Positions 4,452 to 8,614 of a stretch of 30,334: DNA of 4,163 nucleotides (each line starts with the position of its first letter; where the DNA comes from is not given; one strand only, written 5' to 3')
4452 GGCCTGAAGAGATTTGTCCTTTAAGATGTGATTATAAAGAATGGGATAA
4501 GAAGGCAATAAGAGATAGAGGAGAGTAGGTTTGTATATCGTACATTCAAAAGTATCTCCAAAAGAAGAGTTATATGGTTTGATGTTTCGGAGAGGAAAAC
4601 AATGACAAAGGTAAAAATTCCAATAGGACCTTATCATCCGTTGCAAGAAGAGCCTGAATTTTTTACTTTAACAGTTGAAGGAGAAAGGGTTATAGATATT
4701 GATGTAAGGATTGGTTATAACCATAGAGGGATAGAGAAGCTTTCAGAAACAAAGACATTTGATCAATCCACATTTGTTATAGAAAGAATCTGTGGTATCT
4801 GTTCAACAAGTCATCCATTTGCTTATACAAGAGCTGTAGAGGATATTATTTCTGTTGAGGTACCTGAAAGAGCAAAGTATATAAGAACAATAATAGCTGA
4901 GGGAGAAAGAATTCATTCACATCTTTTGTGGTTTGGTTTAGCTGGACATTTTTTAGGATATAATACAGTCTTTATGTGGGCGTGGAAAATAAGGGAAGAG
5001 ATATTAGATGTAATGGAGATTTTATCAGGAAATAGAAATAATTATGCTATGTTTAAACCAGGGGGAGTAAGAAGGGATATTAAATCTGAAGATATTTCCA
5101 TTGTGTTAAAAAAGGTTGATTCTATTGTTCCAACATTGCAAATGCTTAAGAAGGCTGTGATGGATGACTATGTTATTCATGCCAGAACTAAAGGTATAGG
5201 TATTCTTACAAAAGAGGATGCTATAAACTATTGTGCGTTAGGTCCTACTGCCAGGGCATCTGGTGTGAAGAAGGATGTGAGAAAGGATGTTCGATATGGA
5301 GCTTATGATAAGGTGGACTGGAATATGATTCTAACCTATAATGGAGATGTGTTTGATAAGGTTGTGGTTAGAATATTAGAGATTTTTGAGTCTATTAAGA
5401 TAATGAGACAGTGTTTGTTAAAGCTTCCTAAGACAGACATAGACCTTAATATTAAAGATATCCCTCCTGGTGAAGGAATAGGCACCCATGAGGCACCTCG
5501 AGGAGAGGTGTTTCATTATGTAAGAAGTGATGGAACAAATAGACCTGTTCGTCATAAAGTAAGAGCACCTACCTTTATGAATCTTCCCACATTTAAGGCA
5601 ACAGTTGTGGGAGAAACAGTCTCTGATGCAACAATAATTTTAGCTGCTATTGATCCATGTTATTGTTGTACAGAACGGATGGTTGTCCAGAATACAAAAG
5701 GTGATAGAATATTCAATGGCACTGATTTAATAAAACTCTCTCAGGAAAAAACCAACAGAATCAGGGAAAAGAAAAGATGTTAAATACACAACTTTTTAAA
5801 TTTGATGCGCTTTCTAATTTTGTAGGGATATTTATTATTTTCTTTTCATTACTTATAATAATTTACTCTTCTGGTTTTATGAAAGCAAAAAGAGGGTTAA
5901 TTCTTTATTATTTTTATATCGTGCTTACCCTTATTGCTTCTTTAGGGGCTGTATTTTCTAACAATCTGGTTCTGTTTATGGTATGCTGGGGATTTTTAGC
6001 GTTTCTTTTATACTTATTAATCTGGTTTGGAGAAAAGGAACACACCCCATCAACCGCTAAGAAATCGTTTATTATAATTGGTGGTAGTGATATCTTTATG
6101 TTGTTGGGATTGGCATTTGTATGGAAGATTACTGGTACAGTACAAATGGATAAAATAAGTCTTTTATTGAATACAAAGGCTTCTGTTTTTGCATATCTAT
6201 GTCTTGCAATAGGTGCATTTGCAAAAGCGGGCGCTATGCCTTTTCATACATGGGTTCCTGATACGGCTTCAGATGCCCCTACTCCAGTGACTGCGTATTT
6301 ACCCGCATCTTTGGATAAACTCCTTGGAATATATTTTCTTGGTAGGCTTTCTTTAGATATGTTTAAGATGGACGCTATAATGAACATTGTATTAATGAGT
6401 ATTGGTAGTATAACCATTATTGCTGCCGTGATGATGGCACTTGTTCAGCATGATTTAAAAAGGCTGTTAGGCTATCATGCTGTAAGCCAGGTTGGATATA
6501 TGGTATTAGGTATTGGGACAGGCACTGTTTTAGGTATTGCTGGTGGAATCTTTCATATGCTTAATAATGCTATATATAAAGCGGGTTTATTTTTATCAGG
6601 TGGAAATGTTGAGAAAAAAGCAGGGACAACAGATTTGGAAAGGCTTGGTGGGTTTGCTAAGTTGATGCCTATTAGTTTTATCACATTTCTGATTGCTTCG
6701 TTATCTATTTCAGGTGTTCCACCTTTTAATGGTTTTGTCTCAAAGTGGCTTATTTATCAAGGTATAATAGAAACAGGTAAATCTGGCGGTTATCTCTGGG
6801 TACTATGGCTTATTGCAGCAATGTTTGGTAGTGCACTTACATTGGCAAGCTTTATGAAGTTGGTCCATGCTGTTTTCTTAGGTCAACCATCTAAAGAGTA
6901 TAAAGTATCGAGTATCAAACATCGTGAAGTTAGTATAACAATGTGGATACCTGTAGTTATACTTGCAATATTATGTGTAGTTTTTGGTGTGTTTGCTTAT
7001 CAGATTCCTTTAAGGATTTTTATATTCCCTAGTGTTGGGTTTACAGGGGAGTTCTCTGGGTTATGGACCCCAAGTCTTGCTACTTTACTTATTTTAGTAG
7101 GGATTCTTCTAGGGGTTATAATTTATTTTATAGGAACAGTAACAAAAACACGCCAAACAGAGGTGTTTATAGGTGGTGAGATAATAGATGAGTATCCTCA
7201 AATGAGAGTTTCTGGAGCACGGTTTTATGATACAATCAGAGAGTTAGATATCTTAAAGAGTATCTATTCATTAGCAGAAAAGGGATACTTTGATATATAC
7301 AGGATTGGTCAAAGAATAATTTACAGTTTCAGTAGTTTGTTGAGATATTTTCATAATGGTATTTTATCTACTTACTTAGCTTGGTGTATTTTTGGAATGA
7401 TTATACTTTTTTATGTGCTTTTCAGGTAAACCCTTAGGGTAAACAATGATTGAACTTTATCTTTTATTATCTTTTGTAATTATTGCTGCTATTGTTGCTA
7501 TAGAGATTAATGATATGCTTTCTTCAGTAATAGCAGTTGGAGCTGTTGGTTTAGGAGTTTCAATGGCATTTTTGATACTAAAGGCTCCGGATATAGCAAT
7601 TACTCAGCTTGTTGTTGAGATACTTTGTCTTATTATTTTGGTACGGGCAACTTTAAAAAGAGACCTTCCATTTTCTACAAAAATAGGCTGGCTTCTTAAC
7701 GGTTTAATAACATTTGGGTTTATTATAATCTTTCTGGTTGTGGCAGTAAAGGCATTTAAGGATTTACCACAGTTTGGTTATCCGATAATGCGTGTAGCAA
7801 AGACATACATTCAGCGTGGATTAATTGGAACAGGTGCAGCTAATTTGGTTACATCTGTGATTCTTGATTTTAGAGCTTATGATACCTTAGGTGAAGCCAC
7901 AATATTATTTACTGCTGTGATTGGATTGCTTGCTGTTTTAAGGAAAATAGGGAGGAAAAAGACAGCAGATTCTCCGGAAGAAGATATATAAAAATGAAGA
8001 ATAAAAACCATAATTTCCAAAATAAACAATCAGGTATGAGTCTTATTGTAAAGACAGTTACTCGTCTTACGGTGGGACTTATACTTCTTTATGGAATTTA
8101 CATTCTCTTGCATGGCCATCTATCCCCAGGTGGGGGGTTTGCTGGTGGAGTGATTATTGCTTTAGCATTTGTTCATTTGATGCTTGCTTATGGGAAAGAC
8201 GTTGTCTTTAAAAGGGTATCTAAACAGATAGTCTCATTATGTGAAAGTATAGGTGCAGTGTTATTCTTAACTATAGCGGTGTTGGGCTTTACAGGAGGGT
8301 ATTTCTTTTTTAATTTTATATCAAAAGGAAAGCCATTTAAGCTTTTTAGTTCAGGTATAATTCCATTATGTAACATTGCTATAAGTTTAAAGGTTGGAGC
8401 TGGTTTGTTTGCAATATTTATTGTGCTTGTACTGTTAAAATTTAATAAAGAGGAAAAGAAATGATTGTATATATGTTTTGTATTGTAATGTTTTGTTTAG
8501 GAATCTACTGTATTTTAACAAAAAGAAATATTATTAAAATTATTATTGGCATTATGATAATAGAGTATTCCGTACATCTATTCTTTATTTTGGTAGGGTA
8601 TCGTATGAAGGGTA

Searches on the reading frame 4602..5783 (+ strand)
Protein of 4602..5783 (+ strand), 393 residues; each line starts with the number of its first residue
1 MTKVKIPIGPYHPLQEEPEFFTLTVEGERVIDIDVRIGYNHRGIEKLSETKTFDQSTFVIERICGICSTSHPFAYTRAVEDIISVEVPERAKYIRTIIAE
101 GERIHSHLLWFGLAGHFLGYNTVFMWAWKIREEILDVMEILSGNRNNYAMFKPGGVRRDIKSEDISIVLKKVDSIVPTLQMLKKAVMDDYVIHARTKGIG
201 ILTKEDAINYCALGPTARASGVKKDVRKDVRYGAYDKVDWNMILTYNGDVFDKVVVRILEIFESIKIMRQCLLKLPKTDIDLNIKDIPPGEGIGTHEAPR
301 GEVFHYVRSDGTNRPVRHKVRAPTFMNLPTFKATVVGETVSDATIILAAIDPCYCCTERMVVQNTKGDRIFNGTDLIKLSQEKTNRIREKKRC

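Call 6: search_protein_families(library=pfam, proteins=[window:4602-5783:+])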
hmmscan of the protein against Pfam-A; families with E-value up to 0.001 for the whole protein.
window:4602-5783:+ (393 aa): 2 families
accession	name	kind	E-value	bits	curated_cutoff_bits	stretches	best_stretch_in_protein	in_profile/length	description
PF00346.24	Complex1_49kDa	-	3.7e-68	230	24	2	118-281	2-165/271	Respiratory-chain NADH dehydrogenase, 49 Kd subunit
PF00374.24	NiFeSe_Hases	-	1.2e-19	71.1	25.8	1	42-111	1-70/508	Nickel-dependent hydrogenase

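Call 7: search_protein_families(library=ncbifam, proteins=[window:4602-5783:+])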
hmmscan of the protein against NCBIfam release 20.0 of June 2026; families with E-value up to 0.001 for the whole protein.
window:4602-5783:+ (393 aa): 15 families
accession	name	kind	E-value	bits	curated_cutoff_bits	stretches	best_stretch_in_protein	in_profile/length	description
NF004739.1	PRK06075.1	equivalog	7.3e-98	327.8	360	2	5-280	2-277/384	NADH-quinone oxidoreductase subunit D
TIGR01962.1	NuoD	equivalog_domain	9.7e-86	288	459.35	2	4-283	3-282/386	NADH dehydrogenase (quinone) subunit D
NF040602.1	F420_dehyd_FpoD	exception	2.1e-79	267.2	600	1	6-357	10-370/372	F420H2 dehydrogenase subunit FpoD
NF008974.0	PRK12322.1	equivalog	3.2e-77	260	522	1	4-352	7-359/366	NADH-quinone oxidoreductase subunit D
NF009808.0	PRK13292.1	equivalog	1.2e-67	228.4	1156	2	6-277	410-681/791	NADH-quinone oxidoreductase subunit B/C/D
NF008728.0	PRK11742.1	equivalog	1.3e-61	208.7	840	2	8-280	219-491/598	NADH-quinone oxidoreductase subunit C/D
NF005649.0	PRK07415.1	equivalog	1e-60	205.8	583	2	5-278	12-286/394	NAD(P)H-quinone oxidoreductase subunit H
TIGR03295.1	frhA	equivalog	2e-24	86.3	392.5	2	42-110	41-109/412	coenzyme F420 hydrogenase subunit alpha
NF033181.1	NiFeSe_hydrog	equivalog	9.6e-20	70.9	600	1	24-111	21-107/507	nickel-dependent hydrogenase large subunit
NF045518.1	H2_NiFeSe_large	exception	2e-16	59.9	780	1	22-111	19-107/485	NiFeSe hydrogenase large subunit HysA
NF041785.2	VhuA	equivalog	2.7e-16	59.1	800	1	30-111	28-108/418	F420-non-reducing hydrogenase Vhu subunit A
NF040828.1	sulfhyd_ShyA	equivalog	3.5e-14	52.5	700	1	24-133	20-131/415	NAD(P)-dependent hydrogenase/sulfhydrogenase 2 subunit alpha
NF007778.0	PRK10467.1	equivalog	4.9e-14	51.5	969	1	38-111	35-108/567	hydrogenase 2 large subunit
NF007550.0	PRK10170.1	equivalog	2.7e-11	42.6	1101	1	25-113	37-126/597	Ni/Fe-hydrogenase large subunit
NF040832.1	sulfhyd_HydA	equivalog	3.8e-08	32.9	880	1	26-138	24-138/426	NADPH-dependent hydrogenase/sulfhydrogenase 1 subunit alpha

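Call 8: find_homologous_proteins(query=window:4602-5783:+, max_evalue=1e-30)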
Query window:4602-5783:+ (393 aa): 8000 proteins with E <= 1e-30 among 8000 candidates; the best 120 are listed.
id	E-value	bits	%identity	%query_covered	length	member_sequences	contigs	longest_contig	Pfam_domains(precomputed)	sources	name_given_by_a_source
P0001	2.0e-266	901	100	100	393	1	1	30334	PF00374.25,PF00346.25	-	-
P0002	1.1e-232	790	86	99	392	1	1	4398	PF00374.25,PF00346.25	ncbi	-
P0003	1.9e-230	783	86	99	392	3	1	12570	PF00374.25,PF00346.25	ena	-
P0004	2.7e-230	782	85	99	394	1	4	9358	PF00374.25,PF00346.25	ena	-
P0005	3.4e-230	782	85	100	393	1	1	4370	PF00374.25,PF00346.25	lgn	-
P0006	5.0e-230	781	86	99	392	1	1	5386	PF00374.25,PF00346.25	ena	-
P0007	7.5e-230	781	85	99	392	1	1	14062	PF00374.25,PF00346.25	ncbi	-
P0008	4.1e-229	778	85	99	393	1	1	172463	PF00374.25,PF00346.25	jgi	jgi:Ni,Fe-hydrogenase III large subunit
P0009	4.8e-229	778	85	100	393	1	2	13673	PF00374.25,PF00346.25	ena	-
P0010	5.4e-229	778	86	99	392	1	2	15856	PF00374.25,PF00346.25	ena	-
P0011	1.8e-228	776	84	99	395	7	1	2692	PF00374.25,PF00346.25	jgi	-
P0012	2.4e-228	776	85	100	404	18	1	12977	PF00374.25,PF00346.25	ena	-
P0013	5.4e-228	775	84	100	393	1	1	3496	PF00374.25,PF00346.25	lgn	-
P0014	8.5e-228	774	84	100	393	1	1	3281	PF00374.25,PF00346.25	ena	-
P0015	1.1e-227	774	83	99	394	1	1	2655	PF00374.25,PF00346.25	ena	-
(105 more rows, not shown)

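Call 18: find_related_loci(query=window:4602-5783:+, collection=genome_contigs, flank=10000)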
Query window:4602-5783:+ (393 aa) in genome_contigs; peptide patterns used: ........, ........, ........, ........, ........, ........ (x = any residue, [..] = any of these).
599 stretches matched a pattern (row limit reached: there are more); 576 encode a relative of the query (tblastn E <= 1e-3); the best 80 are kept; 80 distinct loci.
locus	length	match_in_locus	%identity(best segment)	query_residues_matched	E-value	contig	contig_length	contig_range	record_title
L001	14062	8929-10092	85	1-388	0e+0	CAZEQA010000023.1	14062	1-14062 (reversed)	MAG TPA_asm: uncultured Planctomycetia bacterium isolate binchicken_co34_26 genome assembly, contig: NODE_7271_length_14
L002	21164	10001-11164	86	1-388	0e+0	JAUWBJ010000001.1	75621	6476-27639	MAG: Candidatus Omnitrophota bacterium isolate CSMAG_1317 CSMAG_1317_k141_269954_length_75621_cov_9.0000, whole genome s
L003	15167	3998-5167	84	1-390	0e+0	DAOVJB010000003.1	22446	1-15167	MAG TPA_asm: Elusimicrobiota bacterium isolate CSMAG_1382 CSMAG_1382_k141_2345156_length_22446_cov_19.0280, whole genome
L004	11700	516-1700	84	1-393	0e+0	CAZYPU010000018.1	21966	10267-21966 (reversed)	MAG TPA_asm: uncultured Planctomycetia bacterium isolate binchicken_co332_134 genome assembly, contig: NODE_340_length_2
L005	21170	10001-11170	83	1-390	0e+0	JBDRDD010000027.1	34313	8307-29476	MAG: bacterium isolate MEGAHIT-group-1.232 k141_5010365, whole genome shotgun sequence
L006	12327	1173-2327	84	6-390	0e+0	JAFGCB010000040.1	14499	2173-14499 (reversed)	MAG: Candidatus Omnitrophota bacterium isolate Zod_Metabat.1076 k87_6328276, whole genome shotgun sequence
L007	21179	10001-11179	82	1-393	0e+0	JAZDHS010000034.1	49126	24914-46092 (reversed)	MAG: Candidatus Omnitrophota bacterium isolate MEGAHIT-group-0.348 k141_19415648, whole genome shotgun sequence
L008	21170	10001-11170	82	1-390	0e+0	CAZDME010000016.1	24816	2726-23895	MAG TPA_asm: uncultured bacterium isolate binchicken_co334_202 genome assembly, contig: NODE_3337_length_24816_cov_5.443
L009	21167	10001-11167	82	1-389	0e+0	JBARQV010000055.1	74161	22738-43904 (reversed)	MAG: Candidatus Omnitrophota bacterium isolate MFD13425_ilm_asm_bin19 k127_329324, whole genome shotgun sequence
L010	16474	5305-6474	84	1-390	0e+0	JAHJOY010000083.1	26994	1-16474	MAG: bacterium isolate Old_saline_planktonic.mb.52 Old_saline_plankto.mb.52_k141_195465, whole genome shotgun sequence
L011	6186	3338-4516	81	1-393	0e+0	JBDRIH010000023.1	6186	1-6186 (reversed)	MAG: Candidatus Omnitrophota bacterium isolate MEGAHIT-group-1.574 k141_4558719, whole genome shotgun sequence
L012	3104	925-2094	82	1-390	0e+0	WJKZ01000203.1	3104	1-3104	MAG: Candidatus Omnitrophota bacterium isolate RBin_191 k141_3505667, whole genome shotgun sequence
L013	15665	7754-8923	83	1-390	0e+0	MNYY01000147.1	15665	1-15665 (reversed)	MAG: Candidatus Atribacteria bacterium CG2_30_33_13 cg2_3.0_scaffold_3273_c, whole genome shotgun sequence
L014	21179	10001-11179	81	1-393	0e+0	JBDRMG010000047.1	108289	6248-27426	MAG: Candidatus Omnitrophota bacterium isolate MEGAHIT-group-1.82 k141_8418315, whole genome shotgun sequence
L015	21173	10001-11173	82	1-391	0e+0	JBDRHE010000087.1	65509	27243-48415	MAG: Candidatus Omnitrophota bacterium isolate MEGAHIT-group-1.488 k141_2584658, whole genome shotgun sequence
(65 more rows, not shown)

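Call 27: search_solved_structures(query=window:4602-5783:+, max_evalue=1e-20, show_alignments=1)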
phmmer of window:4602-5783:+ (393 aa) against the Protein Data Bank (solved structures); distinct sequences matched with E-value up to 1e-20: 54.
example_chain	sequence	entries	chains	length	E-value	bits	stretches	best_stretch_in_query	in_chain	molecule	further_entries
6cfw_L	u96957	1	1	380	3e-92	312.8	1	4-359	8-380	Membrane-bound hydrogenase subunit alpha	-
7z0s_E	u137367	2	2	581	8.7e-77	261.9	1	6-366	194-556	Formate hydrogenlyase subunit 5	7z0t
7q5y_B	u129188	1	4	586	3.5e-66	226.9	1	7-282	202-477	NADH-quinone oxidoreductase subunit C/D 2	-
2fug_4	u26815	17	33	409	1.3e-58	202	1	6-309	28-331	NADH-quinone oxidoreductase chain 4 | NADH-QUINONE OXIDOREDUCTASE SUBUNIT 4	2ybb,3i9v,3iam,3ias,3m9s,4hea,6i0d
6h8k_C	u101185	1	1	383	1.5e-58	201.8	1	6-280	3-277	NUCM protein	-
6gcs_C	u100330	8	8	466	2.1e-58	201.4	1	6-280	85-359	49-KDA PROTEIN (NUCM) | Subunit NUCM of NADH:Ubiquinone Oxidoreductase (Complex I) | NUCM protein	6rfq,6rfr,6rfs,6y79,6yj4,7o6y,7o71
9iho_D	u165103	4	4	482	6.5e-58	199.7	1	6-292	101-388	NUCM (49 kDa) subunit of mitochondrial NADH:ubiquinone oxidoreductase (Complex I)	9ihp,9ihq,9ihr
7b0n_D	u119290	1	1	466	1.4e-57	198.6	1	6-280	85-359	NUCM protein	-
4wz7_C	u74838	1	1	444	4.2e-56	193.8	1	6-280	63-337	NUCM protein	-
7zm7_C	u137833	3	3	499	7.2e-56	193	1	6-289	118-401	NADH-ubiquinone oxidoreductase 49 kDa subunit-like protein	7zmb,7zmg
8ba0_D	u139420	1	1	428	1.2e-54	189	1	6-290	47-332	Complex I-49kD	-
8b9z_D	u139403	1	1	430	1.2e-54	189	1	6-290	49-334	Complex I-49kD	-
8esw_S2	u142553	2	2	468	1.7e-54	188.5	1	6-290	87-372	Complex I-49kD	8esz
8e9g_D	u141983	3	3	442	8.8e-52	179.6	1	4-282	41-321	NADH-quinone oxidoreductase subunit D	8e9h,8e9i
6g2j_D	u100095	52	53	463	1.8e-51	178.5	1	2-290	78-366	NADH dehydrogenase [ubiquinone] iron-sulfur protein 2, mitochondrial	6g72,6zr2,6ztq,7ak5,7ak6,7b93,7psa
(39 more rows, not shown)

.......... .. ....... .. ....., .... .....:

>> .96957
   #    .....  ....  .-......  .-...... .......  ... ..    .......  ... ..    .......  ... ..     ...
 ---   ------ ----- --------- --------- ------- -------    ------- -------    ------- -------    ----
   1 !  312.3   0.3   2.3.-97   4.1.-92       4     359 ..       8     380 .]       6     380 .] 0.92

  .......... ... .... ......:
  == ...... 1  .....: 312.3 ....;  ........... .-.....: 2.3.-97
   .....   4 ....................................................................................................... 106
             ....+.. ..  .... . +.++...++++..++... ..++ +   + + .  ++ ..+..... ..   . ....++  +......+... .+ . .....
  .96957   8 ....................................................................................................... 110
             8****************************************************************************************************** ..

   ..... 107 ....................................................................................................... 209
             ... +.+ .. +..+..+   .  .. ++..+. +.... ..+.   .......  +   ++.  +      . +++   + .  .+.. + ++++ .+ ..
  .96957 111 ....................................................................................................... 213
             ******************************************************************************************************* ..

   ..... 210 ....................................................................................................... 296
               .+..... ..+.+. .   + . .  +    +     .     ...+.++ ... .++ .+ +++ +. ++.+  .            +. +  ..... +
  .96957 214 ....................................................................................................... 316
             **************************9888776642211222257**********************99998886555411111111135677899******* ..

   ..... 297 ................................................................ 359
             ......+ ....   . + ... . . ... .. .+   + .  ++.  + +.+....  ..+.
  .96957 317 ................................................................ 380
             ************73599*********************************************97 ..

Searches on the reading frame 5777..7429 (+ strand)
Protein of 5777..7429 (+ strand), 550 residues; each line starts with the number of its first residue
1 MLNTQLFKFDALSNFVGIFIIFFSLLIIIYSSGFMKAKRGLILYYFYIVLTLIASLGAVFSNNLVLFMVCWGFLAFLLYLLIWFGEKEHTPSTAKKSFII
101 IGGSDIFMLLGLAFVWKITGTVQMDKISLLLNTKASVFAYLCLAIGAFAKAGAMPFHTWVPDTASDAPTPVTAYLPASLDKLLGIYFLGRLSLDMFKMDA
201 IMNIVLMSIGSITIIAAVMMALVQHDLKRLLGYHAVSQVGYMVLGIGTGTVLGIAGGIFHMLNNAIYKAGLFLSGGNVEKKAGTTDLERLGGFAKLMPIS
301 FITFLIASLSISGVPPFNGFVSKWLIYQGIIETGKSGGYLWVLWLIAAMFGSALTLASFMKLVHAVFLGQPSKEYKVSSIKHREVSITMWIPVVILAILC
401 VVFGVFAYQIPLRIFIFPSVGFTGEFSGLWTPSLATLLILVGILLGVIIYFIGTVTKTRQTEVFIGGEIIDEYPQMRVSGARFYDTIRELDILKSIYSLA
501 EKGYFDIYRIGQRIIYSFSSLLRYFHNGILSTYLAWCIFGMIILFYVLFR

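Call 6: search_protein_families(library=pfam, proteins=[window:5777-7429:+])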
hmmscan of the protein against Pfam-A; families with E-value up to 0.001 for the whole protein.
window:5777-7429:+ (550 aa): 2 families
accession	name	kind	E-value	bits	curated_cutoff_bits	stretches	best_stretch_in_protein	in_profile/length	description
PF00361.26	Proton_antipo_M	-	2.6e-57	194.7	21.5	1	61-335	1-280/294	NADH:quinone oxidoreductase/Mrp antiporter, TM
PF00662.26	Proton_antipo_N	-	0.00034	20.9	24.5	1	7-41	13-47/51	NADH-Ubiquinone oxidoreductase (complex I), chain 5 N-terminus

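Call 7: search_protein_families(library=ncbifam, proteins=[window:5777-7429:+])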
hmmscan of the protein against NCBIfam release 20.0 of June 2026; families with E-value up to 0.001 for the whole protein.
window:5777-7429:+ (550 aa): 73 families (the best 25 are shown)
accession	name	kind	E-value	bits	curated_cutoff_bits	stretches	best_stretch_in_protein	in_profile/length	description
NF006419.0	PRK08668.1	equivalog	1.8e-75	254.9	617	1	13-546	68-610/613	NADH dehydrogenase subunit M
NF005141.0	PRK06590.1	equivalog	5.5e-74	250.2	556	1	7-548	77-609/615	NADH-quinone oxidoreductase subunit L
NF006240.0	PRK08376.1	subfamily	6.9e-74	249.6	662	1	6-414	85-499/521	putative monovalent cation/H+ antiporter subunit D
TIGR01974.1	NDH_I_L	subfamily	6.3e-72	243.4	407.5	1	7-547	78-628/630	NADH-quinone oxidoreductase subunit L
NF009288.0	PRK12648.1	equivalog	1.1e-69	235.6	1104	1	7-409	72-473/954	monovalent cation/H+ antiporter subunit A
NF009287.0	PRK12647.1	equivalog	7e-69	233.2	937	1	7-419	72-478/773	putative monovalent cation/H+ antiporter subunit A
NF005097.0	PRK06525.1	equivalog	8.9e-69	232.4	430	1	8-409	73-477/480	hydrogenase 4 subunit D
NF009289.0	PRK12649.1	equivalog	2e-65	221.6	1117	1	9-487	78-562/789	putative monovalent cation/H+ antiporter subunit A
NF005086.0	PRK06521.1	equivalog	3.2e-65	220.9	667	1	7-410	76-495/669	hydrogenase 4 subunit B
NF009310.0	PRK12668.1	equivalog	8.3e-64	216.4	564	1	4-407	61-434/584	Na(+)/H(+) antiporter subunit D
TIGR00940.1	2a6301s01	subfamily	9.7e-64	216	920.45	1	8-410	72-492/793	monovalent cation:proton antiporter subunit A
NF009285.0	PRK12645.1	equivalog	4.8e-62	210.3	1028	1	9-408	76-494/804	Na+/H+ antiporter subunit A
NF009290.0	PRK12650.1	equivalog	1.3e-61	208.7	980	1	7-473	77-546/966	DUF4040 family protein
NF006418.0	PRK08667.1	equivalog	1.2e-60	205.8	794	1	7-498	73-565/644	hydrogenase membrane subunit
NF009284.0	PRK12644.1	equivalog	1.3e-59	202.2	962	1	7-451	70-520/975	Na+/H+ antiporter subunit A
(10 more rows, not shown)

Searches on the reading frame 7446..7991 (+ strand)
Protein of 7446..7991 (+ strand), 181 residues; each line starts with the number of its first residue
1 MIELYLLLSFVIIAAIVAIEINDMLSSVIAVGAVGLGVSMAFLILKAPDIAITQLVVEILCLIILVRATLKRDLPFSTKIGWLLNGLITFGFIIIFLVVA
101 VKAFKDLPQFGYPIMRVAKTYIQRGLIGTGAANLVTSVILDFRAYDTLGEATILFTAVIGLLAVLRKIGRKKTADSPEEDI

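Call 36: search_protein_families(library=pfam, proteins=[window:7446-7991:+])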
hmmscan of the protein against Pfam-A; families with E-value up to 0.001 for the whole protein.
window:7446-7991:+ (181 aa): 2 families
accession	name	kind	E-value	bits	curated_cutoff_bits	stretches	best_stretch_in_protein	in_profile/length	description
PF13244.11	MbhD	-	6.4e-16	58.7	27.2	1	10-68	2-61/67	MBH, subunit D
PF20501.3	MbhE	-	7.5e-09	36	27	1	116-168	32-84/98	MBH, subunit E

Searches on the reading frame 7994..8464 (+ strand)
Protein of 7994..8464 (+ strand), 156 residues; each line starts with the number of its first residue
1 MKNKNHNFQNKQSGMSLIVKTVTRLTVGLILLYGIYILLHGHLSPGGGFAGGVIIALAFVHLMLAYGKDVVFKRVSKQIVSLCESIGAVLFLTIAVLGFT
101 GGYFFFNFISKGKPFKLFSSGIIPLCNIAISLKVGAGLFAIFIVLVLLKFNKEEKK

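Call 36: search_protein_families(library=pfam, proteins=[window:7994-8464:+])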
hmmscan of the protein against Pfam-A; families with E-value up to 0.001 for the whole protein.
window:7994-8464:+ (156 aa): 1 family
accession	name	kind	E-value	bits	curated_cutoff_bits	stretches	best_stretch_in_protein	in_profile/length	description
PF04039.18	MnhB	-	2.3e-25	89.7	22.5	1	18-138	1-125/127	Domain related to MnhB subunit of Na+/H+ antiporter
